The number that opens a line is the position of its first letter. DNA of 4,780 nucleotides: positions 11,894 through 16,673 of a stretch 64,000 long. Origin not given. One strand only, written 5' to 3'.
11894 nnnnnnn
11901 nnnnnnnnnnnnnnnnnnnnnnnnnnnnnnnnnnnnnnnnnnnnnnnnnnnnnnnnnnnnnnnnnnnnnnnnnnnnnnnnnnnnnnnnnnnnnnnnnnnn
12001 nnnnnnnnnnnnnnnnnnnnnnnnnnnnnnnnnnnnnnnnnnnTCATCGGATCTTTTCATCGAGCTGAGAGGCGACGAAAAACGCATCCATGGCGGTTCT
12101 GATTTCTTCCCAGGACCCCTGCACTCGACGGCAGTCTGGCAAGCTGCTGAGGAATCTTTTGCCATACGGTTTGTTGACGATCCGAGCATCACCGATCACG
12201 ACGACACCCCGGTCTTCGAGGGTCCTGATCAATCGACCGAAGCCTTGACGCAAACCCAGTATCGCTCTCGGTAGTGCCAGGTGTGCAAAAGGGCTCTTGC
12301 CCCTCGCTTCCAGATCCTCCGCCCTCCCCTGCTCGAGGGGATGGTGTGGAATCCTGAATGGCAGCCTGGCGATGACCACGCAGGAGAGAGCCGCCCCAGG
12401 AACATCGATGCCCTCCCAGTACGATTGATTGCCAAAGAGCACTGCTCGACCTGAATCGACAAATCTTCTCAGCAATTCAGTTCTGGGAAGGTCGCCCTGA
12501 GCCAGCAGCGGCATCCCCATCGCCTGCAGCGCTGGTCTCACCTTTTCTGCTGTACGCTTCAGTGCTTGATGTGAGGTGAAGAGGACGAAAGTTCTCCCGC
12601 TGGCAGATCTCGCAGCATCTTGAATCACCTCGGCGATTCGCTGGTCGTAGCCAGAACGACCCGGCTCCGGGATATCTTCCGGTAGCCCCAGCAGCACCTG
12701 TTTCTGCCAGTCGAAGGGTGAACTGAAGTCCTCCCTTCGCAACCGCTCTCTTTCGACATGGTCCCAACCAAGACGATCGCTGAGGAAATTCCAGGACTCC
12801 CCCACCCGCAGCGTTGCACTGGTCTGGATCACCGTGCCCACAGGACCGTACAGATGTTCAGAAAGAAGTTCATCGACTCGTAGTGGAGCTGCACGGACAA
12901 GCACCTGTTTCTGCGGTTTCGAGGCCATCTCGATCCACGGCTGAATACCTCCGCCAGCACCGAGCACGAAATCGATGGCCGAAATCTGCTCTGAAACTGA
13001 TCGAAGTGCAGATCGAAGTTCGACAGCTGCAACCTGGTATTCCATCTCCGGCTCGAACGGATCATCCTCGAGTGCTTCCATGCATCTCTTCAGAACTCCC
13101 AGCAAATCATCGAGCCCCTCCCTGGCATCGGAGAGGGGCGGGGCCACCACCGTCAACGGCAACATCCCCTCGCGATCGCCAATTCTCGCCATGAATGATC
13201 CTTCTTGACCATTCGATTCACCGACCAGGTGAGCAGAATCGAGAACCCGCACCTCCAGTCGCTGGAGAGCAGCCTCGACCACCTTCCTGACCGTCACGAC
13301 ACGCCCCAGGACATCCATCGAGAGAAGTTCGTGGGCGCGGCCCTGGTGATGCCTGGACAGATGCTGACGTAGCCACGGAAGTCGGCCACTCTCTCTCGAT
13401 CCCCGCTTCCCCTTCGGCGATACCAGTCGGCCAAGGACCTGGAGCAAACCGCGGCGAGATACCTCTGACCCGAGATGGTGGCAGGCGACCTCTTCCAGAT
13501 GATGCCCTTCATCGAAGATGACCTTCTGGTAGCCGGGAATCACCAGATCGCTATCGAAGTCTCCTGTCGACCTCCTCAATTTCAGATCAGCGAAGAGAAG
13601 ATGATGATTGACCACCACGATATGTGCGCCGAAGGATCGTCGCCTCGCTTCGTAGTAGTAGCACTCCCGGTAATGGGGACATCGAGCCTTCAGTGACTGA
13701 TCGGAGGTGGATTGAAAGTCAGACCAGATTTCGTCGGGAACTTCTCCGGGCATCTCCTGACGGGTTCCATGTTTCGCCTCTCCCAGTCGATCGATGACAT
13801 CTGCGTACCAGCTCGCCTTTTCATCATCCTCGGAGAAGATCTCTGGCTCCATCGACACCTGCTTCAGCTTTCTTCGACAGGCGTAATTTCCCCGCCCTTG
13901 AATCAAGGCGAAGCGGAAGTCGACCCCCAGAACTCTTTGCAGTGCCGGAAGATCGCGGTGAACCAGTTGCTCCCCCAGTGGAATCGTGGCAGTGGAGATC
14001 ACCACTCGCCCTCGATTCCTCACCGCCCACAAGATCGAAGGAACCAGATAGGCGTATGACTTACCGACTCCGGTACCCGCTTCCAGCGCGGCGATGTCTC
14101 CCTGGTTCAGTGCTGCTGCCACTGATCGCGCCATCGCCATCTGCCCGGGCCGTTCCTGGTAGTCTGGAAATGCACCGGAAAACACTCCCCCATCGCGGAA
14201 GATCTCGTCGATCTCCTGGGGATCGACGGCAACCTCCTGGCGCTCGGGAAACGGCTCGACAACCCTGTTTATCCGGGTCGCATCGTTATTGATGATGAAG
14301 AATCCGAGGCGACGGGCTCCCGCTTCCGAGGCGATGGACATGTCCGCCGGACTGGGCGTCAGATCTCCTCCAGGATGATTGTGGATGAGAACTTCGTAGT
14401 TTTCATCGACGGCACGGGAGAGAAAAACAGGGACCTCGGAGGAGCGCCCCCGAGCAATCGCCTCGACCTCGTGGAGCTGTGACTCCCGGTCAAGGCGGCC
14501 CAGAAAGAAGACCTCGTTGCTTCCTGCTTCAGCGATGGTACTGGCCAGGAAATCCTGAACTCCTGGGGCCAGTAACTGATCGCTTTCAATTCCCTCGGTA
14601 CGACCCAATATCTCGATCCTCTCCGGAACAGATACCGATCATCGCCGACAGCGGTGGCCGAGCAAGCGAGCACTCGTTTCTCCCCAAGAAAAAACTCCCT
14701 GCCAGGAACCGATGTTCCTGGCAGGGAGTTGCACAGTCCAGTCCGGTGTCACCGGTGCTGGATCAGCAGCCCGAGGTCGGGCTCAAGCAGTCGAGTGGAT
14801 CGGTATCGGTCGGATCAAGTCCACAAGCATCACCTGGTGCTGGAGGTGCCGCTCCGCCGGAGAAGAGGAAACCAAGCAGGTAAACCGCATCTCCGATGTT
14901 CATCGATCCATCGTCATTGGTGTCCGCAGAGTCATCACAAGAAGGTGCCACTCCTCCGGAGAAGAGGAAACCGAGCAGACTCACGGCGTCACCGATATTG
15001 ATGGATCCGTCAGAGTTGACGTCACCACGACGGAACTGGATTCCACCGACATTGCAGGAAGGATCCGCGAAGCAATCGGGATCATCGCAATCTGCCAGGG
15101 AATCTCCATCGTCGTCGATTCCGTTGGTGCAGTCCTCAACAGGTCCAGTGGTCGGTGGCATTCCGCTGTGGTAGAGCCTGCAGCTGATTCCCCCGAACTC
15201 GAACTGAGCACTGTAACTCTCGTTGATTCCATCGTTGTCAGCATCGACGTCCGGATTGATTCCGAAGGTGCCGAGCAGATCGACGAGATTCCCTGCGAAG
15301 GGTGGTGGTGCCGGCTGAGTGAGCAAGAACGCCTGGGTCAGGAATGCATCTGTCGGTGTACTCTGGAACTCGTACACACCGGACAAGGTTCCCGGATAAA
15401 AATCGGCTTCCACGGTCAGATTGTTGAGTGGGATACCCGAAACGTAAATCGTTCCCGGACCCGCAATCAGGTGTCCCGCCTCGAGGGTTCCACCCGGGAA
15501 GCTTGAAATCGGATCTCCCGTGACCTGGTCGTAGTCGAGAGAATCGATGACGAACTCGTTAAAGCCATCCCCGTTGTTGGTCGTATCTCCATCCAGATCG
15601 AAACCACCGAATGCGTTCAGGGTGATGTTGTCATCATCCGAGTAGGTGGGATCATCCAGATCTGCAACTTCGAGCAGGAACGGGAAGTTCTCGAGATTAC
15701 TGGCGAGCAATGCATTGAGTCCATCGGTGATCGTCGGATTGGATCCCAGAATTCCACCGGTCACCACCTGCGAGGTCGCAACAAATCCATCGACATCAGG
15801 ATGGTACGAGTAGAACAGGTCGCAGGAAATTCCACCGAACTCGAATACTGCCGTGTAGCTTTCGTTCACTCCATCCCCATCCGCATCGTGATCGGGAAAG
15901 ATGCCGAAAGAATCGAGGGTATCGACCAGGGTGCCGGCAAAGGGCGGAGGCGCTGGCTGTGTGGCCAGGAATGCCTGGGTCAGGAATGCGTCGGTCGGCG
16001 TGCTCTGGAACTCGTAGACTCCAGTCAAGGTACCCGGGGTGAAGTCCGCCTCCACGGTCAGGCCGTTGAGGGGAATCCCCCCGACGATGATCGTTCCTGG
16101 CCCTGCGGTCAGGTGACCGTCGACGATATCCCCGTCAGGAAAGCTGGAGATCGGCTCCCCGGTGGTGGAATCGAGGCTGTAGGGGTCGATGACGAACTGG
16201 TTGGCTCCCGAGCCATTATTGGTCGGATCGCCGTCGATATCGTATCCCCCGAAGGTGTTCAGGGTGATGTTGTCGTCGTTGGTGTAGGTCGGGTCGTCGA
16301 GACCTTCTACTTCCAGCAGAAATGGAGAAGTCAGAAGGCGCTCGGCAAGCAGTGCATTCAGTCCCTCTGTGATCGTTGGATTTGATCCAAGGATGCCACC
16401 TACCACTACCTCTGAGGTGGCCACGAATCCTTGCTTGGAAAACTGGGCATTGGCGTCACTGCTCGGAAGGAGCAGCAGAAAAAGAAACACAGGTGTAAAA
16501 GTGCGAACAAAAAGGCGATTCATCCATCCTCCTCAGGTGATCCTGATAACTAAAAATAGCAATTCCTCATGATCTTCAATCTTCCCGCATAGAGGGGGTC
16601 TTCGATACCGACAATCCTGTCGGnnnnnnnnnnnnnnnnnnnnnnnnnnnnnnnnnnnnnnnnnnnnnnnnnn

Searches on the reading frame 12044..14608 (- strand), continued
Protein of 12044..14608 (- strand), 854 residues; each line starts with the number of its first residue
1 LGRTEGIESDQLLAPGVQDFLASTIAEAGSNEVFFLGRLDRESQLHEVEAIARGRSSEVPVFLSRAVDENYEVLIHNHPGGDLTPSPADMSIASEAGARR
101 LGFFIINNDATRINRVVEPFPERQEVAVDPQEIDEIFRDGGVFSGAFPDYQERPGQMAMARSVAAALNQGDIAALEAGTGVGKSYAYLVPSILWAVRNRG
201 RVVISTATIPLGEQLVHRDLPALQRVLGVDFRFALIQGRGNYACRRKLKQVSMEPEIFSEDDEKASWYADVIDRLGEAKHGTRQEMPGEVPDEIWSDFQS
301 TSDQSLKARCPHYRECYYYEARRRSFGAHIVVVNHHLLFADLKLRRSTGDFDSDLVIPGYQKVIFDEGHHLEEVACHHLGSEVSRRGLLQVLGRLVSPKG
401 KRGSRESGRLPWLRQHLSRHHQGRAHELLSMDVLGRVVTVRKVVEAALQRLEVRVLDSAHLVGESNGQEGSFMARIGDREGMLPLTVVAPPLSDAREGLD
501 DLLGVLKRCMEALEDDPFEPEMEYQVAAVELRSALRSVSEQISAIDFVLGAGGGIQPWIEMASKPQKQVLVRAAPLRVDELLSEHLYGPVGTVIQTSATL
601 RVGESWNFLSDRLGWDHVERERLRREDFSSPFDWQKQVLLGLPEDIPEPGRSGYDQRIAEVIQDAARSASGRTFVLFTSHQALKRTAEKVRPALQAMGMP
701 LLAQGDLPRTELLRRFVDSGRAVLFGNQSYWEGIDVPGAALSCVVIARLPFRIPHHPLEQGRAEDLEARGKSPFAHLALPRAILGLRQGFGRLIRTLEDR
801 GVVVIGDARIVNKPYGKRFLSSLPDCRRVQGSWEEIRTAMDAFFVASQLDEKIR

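Call 59: fold_search(model_id=the predicted structure, library=pdb)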
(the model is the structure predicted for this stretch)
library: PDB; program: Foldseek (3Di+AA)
matches with E <= 10: 1350; with E <= 0.001: 325
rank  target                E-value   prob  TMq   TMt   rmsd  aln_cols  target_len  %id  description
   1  6fwr_A                1.7e-41  1.00  0.61  0.73   7.0       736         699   26  Structure of DinG in complex with ssDNA (released 2018-12-19)
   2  6fws_A                9.5e-40  1.00  0.55  0.66   8.4       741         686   25  Structure of DinG in complex with ssDNA and ADPBeF (released 2018-12-19)
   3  6fws_B                1.2e-38  1.00  0.55  0.66   8.0       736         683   25  Structure of DinG in complex with ssDNA and ADPBeF (released 2018-12-19)
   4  9ii8_A                3.5e-30  1.00  0.61  0.58   6.7       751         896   18  Crystal structure of Staphylococcus aureus DinG protein in complex with ssDNA (released 2025-06-25)
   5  8zef_A                1.1e-29  1.00  0.61  0.59   6.8       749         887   20  Crystal structure of Staphylococcus aureus DinG protein in complex with ssDNA and Ca2+ (released 2025-05-21)
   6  7xex_C                5.9e-25  1.00  0.49  0.67   7.4       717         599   20  Crystal strucutre of apoCasDinG (released 2023-07-26)
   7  7xf0_A                8.0e-25  1.00  0.48  0.67   7.3       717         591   20  Crystal strucutre of CasDinG in complex with ATP (released 2023-07-26)
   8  8e2w                  9.3e-25  1.00  0.51  0.69   7.2       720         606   21  Structure of CRISPR-Associated DinG (released 2023-06-21)
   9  9kqh_A                1.8e-24  1.00  0.50  0.58  12.8       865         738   15  Crystal structure of Finegoldia magna DinG in complex with ssDNA and ADPNP (released 2025-12-03)
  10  7xex_A                2.0e-24  1.00  0.48  0.67   7.5       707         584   20  Crystal strucutre of apoCasDinG (released 2023-07-26)
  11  7xf0_C                2.4e-24  1.00  0.47  0.65   7.9       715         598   19  Crystal strucutre of CasDinG in complex with ATP (released 2023-07-26)
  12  5h8w_A                1.7e-23  1.00  0.50  0.69   9.1       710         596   17  XPD mechanism (released 2016-01-13)
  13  8v44                  2.2e-23  1.00  0.47  0.66   7.7       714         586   20  N-terminal truncation of CRISPR-associated DinG (released 2024-01-17)
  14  9p55                  3.4e-23  1.00  0.51  0.68   8.6       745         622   16  Structure of DNA-free long form XPD from Thermoplasma acidophilum (released 2026-01-21)
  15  7xf0_B                4.4e-23  1.00  0.49  0.68   7.2       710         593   21  Crystal strucutre of CasDinG in complex with ATP (released 2023-07-26)
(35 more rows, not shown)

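Call 60: find_related_loci(query=A1, collection=metagenome_contigs, flank=4000)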
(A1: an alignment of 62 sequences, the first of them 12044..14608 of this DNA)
Query A1 (854 aa) in metagenome_contigs; peptide patterns used: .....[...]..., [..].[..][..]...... (x = any residue, [..] = any of these).
600 stretches matched a pattern (row limit reached: there are more); 580 encode a relative of the query (tblastn E <= 1e-3); the best 80 are kept; 80 distinct loci.
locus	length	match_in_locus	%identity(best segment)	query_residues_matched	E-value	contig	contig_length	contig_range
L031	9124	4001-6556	77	1-853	0e+0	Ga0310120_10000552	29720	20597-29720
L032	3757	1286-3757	38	25-847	2e-178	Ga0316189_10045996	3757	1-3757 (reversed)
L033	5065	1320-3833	39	10-846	4e-173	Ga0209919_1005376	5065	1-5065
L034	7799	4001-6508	38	10-844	1e-163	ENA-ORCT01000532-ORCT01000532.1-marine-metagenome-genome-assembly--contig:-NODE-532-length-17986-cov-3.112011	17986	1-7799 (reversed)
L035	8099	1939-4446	38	13-853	2e-152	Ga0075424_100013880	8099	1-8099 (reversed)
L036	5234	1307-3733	38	13-831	3e-151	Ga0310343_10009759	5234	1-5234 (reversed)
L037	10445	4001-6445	36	21-844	1e-148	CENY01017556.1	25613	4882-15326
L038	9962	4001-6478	36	9-844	1e-148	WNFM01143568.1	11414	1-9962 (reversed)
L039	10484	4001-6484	37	13-844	2e-147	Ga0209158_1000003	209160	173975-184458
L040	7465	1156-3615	38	13-844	5e-147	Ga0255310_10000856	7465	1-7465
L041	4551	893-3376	38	11-849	7e-149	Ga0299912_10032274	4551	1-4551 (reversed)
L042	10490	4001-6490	37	13-844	4e-144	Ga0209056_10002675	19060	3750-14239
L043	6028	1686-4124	37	29-844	2e-143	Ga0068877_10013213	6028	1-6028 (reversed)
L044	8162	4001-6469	36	15-844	1e-142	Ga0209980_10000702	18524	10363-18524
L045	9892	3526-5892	35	13-828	4e-142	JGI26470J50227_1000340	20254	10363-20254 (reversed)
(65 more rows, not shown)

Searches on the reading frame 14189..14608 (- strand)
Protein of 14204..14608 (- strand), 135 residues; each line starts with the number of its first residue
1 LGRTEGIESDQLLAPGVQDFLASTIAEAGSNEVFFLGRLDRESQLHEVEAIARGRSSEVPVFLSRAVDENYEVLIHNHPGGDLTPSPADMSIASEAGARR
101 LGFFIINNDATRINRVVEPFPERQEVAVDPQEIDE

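Call 16: search_protein_representatives(protein=window:14204-14608:-)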
Query: 135 residues. Proteins with E-value up to 0.001 (for the whole library): 514; up to 1e-10: 283; up to 1e-30: 2. The best 150 are listed.
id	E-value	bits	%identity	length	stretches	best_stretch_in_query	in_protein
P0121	2.4e-47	176.7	70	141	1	1-122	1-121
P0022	4.7e-33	130.5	54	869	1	6-135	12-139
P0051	8.6e-29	116.8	54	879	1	6-134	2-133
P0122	1.2e-23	100.1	50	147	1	14-125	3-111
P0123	4.3e-23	98.3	42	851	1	9-134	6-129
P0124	5.5e-23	98.0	48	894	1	5-124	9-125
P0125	4.9e-22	94.9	48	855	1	14-128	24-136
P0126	5.0e-22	94.9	48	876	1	17-133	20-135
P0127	1.2e-21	93.6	47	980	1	6-120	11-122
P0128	1.3e-21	93.5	44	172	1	13-133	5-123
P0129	4.3e-21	91.9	47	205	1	19-134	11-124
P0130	5.5e-21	91.5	47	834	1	17-129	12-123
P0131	5.6e-21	91.5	45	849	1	20-134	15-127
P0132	1.2e-20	90.4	49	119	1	17-121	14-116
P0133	3.6e-20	88.9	42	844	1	5-123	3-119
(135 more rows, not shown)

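Call 25: search_solved_structures(query=window:14204-14608:-, max_evalue=1, show_alignments=2)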
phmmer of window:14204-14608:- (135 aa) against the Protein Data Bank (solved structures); distinct sequences matched with E-value up to 1: 3.
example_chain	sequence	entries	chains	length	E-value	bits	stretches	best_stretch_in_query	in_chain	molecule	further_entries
2qlc_A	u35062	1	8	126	0.0036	21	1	61-94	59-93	DNA repair protein radC homolog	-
3b42_A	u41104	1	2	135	0.7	13.6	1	45-125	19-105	Methyl-accepting chemotaxis protein, putative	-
3cr8_A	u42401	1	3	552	0.72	13.5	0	62-93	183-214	Sulfate adenylyltransferase, adenylylsulfate kinase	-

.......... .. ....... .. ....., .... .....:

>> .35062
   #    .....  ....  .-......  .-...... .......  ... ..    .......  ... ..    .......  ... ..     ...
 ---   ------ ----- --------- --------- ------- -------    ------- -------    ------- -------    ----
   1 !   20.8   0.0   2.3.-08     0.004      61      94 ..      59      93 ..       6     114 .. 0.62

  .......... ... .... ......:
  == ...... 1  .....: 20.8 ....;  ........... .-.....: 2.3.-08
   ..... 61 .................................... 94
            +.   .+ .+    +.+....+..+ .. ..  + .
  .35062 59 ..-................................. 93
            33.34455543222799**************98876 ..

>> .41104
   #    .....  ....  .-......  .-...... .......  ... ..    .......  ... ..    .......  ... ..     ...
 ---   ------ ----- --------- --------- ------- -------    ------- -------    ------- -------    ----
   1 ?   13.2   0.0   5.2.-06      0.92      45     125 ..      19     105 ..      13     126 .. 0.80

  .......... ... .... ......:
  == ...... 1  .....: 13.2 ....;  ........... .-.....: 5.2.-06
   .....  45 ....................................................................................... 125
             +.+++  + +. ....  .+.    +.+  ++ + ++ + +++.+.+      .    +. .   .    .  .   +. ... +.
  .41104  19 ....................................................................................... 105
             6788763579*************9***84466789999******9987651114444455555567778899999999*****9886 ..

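Call 43: predict_structure(alignment_id=A2)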
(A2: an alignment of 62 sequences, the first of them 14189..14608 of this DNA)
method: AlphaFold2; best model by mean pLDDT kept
length: 140 residues; sequences in the alignment: 62
mean_pLDDT: 90.8   pTM: 0.81
mean pLDDT of the five models: 90.8, 90.5, 90.6, 89.3, 89.2
residues with pLDDT >= 90: 106; 70-90: 26; 50-70: 8; < 50: 0
segments of 3 or more residues with pLDDT < 50: none
pLDDT, mean of each block of 10 residues (from residue 1): 90 96 94 95 96 71 84 95 95 93 97 96 80 89
secondary structure, 60 per line:
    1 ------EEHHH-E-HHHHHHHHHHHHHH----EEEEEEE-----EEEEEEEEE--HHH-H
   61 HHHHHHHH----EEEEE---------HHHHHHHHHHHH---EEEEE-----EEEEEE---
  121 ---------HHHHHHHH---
elements in order: H15-28 E33-39 E45-53 H60-68 E73-77 H87-98 E102-106 E112-117 H130-137

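Call 47: fold_search(model_id=the predicted structure, library=pdb)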
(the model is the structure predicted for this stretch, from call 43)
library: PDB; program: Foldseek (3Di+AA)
matches with E <= 10: 723; with E <= 0.001: 43
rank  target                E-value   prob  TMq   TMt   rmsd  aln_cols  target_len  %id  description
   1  2qlc_A                3.7e-06  1.00  0.44  0.48   4.6       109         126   24  The crystal structure of DNA repair protein RadC from Chlorobium tepidum TLS (released 2007-09-04)
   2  2qlc_C                1.0e-05  1.00  0.45  0.49   4.9       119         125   22  The crystal structure of DNA repair protein RadC from Chlorobium tepidum TLS (released 2007-09-04)
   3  2qlc_D                1.3e-05  1.00  0.43  0.48   4.7       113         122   21  The crystal structure of DNA repair protein RadC from Chlorobium tepidum TLS (released 2007-09-04)
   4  2qlc_E                1.8e-05  1.00  0.44  0.48   4.9       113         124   26  The crystal structure of DNA repair protein RadC from Chlorobium tepidum TLS (released 2007-09-04)
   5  2qlc_B                4.5e-05  1.00  0.49  0.54   4.0       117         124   21  The crystal structure of DNA repair protein RadC from Chlorobium tepidum TLS (released 2007-09-04)
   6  9ea4                  7.0e-05  1.00  0.48  0.18   5.2       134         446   18  Structure of Citrobacter BubCD (released 2025-09-24)
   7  5ld9_B                7.5e-05  1.00  0.49  0.53   5.1       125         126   17  Structure of deubiquitinating enzyme homolog, Pyrococcus furiosus JAMM1. (released 2017-05-17)
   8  8j0n_H                7.5e-05  1.00  0.48  0.37   9.7       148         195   16  cryo-EM structure of human EMC (released 2024-04-03)
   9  9efv_E                9.1e-05  1.00  0.53  0.29  14.6       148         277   16  Cryo-EM structure of CSN-N8CUL1 in complex with CSN5i-3 (released 2025-12-03)
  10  5lda_A                1.9e-04  1.00  0.48  0.51   6.2       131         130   18  Structure of deubiquitinating enzyme homolog (Pyrococcus furiosus JAMM1) in complex with ubiquitin-like SAMP2. (released 2017-06-21)
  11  5ld9_A                1.9e-04  1.00  0.45  0.48   6.0       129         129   19  Structure of deubiquitinating enzyme homolog, Pyrococcus furiosus JAMM1. (released 2017-05-17)
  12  3rzv                  1.9e-04  1.00  0.41  0.34   9.1       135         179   12  The Crystal Structure of a E280A Mutant of the Catalytic Domain of AMSH (released 2011-10-19)
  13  6fno_B                2.4e-04  1.00  0.49  0.47   5.1       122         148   14  Caldiarchaeum Subterraneum Ubiquitin:Rpn11-homolog complex, zinc soak (released 2018-07-25)
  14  6wjn_c                2.4e-04  1.00  0.51  0.29   8.6       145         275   14  SD-like state of human 26S Proteasome with non-cleavable M1-linked hexaubiquitin and E3 ubiquitin ligase E6AP/UBE3A (released 2020-08-05)
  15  4msd_A                3.4e-04  1.00  0.42  0.34   8.7       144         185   12  Crystal structure of Schizosaccharomyces pombe AMSH-like protein SST2 T319I mutant (released 2014-06-18)
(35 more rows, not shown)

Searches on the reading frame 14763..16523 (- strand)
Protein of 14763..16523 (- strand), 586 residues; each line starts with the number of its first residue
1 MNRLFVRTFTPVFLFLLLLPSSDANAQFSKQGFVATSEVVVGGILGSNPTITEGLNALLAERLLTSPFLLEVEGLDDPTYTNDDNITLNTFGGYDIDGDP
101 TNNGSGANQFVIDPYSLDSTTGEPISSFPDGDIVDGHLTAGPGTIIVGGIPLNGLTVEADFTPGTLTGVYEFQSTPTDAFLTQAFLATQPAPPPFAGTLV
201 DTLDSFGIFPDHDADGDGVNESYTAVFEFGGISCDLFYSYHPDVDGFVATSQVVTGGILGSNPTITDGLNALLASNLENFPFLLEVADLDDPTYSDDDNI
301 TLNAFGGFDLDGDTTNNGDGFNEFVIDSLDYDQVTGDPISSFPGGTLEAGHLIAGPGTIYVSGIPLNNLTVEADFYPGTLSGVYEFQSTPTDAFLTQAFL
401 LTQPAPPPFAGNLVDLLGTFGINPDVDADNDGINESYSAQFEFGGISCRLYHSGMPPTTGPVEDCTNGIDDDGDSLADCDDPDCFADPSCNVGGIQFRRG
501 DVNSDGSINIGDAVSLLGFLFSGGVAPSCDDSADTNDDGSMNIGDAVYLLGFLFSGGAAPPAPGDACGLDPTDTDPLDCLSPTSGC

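Call 49: search_protein_families(library=pfam, proteins=[window:14763-16523:-], max_evalue=0.001)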
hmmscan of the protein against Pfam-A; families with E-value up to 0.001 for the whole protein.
window:14763-16523:- (586 aa): 1 family
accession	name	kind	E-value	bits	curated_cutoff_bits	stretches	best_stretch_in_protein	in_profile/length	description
PF00404.24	Dockerin_1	-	2.5e-05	24.8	22.9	1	500-548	2-51/57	Dockerin type I domain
